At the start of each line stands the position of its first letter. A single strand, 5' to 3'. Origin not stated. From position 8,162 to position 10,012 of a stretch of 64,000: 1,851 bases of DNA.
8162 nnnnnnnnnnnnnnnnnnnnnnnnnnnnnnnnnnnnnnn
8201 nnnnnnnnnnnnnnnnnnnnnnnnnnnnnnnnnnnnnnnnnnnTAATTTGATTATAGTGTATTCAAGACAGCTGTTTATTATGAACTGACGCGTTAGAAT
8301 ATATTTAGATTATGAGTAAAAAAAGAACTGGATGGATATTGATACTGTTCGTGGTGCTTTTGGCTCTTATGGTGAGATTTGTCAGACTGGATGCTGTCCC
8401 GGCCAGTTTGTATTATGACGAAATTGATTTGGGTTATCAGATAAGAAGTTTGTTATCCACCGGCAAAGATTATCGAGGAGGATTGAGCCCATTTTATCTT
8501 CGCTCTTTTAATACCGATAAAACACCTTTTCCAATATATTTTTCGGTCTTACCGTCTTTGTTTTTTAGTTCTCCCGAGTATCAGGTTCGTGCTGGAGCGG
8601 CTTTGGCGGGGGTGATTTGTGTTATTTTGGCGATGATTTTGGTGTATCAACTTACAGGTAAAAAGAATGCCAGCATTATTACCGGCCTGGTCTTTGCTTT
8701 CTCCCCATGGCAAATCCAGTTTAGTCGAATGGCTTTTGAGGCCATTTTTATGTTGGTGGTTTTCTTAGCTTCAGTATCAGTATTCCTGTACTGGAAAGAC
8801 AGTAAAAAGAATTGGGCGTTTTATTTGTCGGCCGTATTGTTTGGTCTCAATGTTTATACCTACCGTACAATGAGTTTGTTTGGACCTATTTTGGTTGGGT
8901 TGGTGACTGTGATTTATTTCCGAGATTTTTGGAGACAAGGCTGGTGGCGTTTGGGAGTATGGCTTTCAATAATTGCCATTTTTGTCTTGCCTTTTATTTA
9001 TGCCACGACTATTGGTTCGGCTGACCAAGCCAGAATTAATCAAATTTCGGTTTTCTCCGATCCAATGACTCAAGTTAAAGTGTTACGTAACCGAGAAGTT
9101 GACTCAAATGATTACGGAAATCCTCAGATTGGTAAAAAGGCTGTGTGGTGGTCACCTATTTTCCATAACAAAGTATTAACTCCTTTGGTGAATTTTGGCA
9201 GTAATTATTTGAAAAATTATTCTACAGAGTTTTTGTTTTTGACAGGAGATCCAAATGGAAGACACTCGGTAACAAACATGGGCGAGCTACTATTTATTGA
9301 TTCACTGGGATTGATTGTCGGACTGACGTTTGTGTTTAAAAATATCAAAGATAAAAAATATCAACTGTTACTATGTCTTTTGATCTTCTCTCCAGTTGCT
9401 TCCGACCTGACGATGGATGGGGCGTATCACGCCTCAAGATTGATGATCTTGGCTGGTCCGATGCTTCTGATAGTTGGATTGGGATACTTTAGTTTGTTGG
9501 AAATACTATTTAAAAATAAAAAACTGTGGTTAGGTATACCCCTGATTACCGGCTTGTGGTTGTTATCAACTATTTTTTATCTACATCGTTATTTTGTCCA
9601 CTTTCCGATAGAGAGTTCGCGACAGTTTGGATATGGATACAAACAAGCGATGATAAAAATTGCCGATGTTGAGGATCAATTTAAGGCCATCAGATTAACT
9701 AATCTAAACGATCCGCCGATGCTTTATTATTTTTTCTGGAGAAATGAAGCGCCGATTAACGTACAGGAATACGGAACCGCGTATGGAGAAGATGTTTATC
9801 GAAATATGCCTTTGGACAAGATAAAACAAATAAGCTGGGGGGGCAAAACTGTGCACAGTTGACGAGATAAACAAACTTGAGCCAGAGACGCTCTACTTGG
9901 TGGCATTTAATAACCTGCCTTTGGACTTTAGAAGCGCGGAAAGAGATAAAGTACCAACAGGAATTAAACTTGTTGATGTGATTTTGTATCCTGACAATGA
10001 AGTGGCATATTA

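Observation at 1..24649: Very large cell-envelope glycosylation island with ~8 GT-C-like membrane transferases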

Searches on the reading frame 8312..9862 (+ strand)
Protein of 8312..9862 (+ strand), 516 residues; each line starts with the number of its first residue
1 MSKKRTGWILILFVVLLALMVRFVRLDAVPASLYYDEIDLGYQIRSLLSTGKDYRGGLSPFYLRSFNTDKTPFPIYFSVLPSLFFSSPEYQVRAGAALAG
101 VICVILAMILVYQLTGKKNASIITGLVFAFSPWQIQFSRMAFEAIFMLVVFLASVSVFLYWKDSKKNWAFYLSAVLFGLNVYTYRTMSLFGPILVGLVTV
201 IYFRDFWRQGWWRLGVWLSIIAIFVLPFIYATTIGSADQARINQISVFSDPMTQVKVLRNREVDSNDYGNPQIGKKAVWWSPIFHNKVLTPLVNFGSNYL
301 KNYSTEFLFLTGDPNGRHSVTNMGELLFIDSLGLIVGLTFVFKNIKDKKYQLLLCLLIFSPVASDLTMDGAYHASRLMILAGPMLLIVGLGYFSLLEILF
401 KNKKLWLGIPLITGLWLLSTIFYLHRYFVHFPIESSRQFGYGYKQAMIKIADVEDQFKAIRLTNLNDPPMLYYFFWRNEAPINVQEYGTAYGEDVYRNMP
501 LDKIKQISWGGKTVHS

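Call 3: search_protein_families(library=pfam, proteins=[window:8312-9862:+], max_evalue=0.01)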
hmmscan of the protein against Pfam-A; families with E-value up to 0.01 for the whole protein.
window:8312-9862:+ (516 aa): 2 families
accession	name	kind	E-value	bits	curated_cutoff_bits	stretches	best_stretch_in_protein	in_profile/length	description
PF13231.12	PMT_2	-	1.8e-08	35.2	26.1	1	69-223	1-154/160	Dolichyl-phosphate-mannose-protein mannosyltransferase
PF02366.24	PMT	-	7.7e-07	29.4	22.7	1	72-229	63-231/245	Dolichyl-phosphate-mannose-protein mannosyltransferase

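Call 7: search_protein_families(library=ncbifam, proteins=[window:8312-9862:+], max_evalue=0.1)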
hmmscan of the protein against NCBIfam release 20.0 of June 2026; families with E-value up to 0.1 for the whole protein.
window:8312-9862:+ (516 aa): 2 families
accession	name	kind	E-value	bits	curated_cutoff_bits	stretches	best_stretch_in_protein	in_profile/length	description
TIGR03663.1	TIGR03663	subfamily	2.1e-09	36.9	126.25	1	9-198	2-177/435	flippase activity-associated protein Agl23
NF038363.1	SecM_small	equivalog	0.085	13.7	45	0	217-260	15-59/103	secA translation cis-regulator SecM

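Call 83: search_solved_structures(query=A3, max_evalue=1, show_alignments=1)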
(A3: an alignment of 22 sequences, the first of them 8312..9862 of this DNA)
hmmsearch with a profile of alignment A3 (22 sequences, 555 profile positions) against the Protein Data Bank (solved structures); distinct sequences matched with E-value up to 1: 1.
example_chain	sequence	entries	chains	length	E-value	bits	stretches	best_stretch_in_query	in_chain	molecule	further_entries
5ezm_A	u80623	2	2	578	0.0007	21.5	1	69-226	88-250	4-amino-4-deoxy-L-arabinose transferase or related glycosyltransferases of PMT family | 4-amino-4-deoxy-L-arabinose (L-Ara4N) transferase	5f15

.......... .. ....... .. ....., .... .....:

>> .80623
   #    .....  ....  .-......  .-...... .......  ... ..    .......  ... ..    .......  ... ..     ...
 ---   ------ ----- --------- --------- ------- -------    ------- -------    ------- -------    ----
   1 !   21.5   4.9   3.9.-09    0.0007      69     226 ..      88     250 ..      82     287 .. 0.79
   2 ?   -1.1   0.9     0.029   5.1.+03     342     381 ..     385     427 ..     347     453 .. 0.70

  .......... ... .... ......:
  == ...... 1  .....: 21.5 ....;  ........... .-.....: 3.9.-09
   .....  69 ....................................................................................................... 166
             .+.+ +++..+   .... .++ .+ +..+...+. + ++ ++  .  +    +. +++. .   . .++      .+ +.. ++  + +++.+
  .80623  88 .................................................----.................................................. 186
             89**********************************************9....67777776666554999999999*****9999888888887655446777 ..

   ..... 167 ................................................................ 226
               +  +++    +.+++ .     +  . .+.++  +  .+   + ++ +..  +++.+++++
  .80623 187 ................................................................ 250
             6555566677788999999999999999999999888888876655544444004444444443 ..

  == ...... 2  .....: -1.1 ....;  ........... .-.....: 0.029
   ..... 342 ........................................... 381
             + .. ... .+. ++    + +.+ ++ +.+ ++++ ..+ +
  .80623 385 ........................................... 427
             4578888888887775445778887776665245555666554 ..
